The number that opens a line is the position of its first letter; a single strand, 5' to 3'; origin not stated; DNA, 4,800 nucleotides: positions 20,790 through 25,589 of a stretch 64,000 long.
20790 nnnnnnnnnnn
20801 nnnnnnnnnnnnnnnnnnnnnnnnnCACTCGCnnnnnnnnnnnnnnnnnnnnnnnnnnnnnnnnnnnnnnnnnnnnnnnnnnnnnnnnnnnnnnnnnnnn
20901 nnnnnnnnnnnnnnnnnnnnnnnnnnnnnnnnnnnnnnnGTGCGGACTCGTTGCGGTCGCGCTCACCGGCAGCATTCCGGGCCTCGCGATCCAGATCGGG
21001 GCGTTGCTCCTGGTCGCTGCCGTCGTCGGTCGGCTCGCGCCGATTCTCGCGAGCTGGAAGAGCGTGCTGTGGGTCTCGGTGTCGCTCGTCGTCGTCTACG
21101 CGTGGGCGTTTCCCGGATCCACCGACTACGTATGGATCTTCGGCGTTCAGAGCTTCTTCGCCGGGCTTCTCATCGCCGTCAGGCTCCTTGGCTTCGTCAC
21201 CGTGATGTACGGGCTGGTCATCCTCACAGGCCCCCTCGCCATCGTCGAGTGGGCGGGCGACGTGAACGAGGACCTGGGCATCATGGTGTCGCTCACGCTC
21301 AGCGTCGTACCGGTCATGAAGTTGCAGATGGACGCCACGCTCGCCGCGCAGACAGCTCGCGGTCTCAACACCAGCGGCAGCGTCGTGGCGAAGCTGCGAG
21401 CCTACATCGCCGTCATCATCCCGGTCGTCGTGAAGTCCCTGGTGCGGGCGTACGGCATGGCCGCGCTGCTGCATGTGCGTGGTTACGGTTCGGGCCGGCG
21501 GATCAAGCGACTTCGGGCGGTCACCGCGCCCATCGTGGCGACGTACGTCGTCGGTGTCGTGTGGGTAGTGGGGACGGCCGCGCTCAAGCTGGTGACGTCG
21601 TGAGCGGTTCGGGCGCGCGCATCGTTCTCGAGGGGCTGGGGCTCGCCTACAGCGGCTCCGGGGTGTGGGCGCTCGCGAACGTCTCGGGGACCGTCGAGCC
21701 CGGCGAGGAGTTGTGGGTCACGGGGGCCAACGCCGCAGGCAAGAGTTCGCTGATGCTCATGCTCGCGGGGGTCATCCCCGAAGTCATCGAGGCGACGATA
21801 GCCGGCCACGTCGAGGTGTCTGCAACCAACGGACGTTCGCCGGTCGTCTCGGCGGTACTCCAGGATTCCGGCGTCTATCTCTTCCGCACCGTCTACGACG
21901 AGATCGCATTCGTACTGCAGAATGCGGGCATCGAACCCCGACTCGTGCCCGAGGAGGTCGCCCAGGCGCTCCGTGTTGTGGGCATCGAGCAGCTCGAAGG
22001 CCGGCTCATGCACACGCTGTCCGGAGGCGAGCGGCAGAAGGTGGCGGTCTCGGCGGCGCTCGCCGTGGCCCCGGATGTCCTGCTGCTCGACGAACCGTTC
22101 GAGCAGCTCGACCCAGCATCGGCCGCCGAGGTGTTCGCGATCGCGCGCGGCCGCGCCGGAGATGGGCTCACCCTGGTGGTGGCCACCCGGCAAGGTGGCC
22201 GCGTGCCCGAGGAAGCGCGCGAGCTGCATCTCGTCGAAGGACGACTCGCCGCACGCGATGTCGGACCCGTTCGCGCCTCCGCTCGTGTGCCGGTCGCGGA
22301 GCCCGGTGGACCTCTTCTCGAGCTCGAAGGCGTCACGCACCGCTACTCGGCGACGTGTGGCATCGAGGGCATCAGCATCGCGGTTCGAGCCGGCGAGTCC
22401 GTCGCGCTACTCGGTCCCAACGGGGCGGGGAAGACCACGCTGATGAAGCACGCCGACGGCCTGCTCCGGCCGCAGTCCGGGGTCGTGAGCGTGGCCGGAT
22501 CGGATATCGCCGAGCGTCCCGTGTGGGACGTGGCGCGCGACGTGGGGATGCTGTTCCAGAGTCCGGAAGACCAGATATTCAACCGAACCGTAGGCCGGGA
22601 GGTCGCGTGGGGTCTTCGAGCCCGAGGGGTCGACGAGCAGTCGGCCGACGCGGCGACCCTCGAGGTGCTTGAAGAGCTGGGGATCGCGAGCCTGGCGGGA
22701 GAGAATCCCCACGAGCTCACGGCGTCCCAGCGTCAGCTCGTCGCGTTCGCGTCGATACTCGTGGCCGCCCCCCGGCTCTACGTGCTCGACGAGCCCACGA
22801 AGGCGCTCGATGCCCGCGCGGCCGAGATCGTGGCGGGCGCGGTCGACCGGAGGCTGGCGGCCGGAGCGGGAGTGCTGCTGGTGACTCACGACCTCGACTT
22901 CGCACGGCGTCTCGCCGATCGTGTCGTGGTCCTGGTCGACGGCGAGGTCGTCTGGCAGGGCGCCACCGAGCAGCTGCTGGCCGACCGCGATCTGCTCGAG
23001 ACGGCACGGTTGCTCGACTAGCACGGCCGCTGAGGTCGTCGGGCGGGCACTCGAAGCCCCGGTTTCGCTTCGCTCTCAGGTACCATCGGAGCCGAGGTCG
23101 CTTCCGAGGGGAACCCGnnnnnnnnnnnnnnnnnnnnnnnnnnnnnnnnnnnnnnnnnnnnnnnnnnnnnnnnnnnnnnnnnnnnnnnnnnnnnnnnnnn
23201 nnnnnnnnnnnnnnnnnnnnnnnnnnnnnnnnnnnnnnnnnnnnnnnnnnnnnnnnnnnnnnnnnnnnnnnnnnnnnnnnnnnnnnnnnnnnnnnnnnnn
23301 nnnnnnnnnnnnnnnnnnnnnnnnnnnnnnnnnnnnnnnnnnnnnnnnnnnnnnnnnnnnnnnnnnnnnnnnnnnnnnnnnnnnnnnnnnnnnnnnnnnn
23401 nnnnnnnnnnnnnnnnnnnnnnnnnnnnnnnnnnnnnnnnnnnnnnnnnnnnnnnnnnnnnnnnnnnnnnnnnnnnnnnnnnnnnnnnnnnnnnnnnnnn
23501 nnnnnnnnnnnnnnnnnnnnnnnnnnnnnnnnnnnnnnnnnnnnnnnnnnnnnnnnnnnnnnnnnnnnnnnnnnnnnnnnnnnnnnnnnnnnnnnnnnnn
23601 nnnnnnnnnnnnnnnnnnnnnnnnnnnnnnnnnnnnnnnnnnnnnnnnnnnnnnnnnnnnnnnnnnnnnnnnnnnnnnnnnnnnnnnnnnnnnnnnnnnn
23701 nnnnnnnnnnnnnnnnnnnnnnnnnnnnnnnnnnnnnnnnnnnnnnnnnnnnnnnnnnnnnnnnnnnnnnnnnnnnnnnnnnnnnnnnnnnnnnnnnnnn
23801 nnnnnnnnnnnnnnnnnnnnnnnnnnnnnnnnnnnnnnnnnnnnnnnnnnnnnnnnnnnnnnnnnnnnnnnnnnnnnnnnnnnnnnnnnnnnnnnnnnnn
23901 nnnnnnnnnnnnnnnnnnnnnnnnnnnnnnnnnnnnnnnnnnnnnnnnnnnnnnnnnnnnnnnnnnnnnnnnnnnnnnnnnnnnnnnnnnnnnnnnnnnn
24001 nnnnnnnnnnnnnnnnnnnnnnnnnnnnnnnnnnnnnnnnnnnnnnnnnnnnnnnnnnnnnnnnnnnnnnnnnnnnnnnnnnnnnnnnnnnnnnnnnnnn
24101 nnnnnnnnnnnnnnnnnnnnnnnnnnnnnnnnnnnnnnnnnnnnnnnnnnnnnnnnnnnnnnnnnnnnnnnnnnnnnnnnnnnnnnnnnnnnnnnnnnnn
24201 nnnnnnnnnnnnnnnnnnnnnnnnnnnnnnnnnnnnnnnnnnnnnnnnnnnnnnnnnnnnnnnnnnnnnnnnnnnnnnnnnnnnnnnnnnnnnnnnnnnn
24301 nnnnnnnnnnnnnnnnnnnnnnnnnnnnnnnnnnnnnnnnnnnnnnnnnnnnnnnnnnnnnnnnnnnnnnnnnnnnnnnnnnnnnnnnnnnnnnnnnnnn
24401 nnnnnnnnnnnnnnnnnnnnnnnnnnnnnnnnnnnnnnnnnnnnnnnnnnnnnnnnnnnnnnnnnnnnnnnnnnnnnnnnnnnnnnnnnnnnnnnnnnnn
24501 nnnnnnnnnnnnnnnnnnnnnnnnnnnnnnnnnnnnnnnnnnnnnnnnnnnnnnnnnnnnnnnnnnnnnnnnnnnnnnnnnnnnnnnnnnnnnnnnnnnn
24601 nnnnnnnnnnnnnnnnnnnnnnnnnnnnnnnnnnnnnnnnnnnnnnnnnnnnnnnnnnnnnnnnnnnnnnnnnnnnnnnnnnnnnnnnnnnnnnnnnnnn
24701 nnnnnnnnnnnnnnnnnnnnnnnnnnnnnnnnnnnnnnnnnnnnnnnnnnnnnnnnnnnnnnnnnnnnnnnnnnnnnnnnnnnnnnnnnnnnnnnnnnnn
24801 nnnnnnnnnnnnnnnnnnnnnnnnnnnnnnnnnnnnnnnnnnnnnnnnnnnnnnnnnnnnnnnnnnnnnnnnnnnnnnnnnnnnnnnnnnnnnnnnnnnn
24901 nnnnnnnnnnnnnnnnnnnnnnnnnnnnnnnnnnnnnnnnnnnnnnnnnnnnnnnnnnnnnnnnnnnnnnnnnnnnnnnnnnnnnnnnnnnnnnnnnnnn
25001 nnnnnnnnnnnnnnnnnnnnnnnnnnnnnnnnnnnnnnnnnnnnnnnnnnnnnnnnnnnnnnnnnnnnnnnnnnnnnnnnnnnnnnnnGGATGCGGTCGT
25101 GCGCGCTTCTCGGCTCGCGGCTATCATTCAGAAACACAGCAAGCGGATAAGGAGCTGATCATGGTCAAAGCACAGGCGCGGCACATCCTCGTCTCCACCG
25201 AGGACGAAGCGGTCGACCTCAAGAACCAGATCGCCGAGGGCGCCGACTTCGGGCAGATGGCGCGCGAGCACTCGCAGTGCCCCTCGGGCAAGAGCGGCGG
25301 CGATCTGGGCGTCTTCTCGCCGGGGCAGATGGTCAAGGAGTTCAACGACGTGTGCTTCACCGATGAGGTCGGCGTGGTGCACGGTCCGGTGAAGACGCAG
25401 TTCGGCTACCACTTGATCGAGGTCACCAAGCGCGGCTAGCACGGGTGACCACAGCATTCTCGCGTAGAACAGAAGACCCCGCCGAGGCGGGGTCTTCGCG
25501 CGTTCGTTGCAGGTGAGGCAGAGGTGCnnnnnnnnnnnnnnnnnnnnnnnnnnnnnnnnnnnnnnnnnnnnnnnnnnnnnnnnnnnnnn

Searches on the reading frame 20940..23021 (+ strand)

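Call 19: search_protein_families(library=pfam, proteins=[window:20940-23021:+], max_evalue=0.001)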
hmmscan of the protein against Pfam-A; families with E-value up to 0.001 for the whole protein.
window:20940-23021:+ (693 aa): 5 families
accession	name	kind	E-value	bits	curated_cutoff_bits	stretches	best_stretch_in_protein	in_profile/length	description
PF00005.33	ABC_tran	-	3.5e-46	157.7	25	2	476-620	2-136/137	ABC transporter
PF13304.12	AAA_21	-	2.1e-17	64.6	27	0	597-651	242-299/304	AAA domain, putative AbiEii toxin, Type IV TA system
PF02463.25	SMC_N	-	3.6e-06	27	40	0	597-657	141-204/220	RecF/RecN/SMC N terminal domain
PF13555.12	AAA_29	-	1.8e-05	24.9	27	0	482-512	19-49/61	P-loop containing region of AAA domain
PF13191.12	AAA_16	-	0.00021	22.3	32.6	0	483-618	20-140/167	AAA ATPase domain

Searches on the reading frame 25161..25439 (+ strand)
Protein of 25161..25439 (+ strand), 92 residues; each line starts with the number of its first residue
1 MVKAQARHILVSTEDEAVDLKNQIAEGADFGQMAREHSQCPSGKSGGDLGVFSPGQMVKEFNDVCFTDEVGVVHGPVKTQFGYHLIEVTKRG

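Call 19: search_protein_families(library=pfam, proteins=[window:25161-25439:+], max_evalue=0.001)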
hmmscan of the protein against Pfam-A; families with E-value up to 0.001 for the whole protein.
window:25161-25439:+ (92 aa): 3 families
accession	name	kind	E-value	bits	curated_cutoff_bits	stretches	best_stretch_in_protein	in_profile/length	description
PF13616.12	Rotamase_3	-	2e-23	83.6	22.5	1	4-91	16-115/116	PPIC-type PPIASE domain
PF00639.27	Rotamase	-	7.4e-22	78.6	21.7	1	12-89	17-96/97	PPIC-type PPIASE domain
PF13145.12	Rotamase_2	-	5e-06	27.8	27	1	8-90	26-107/121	PPIC-type PPIASE domain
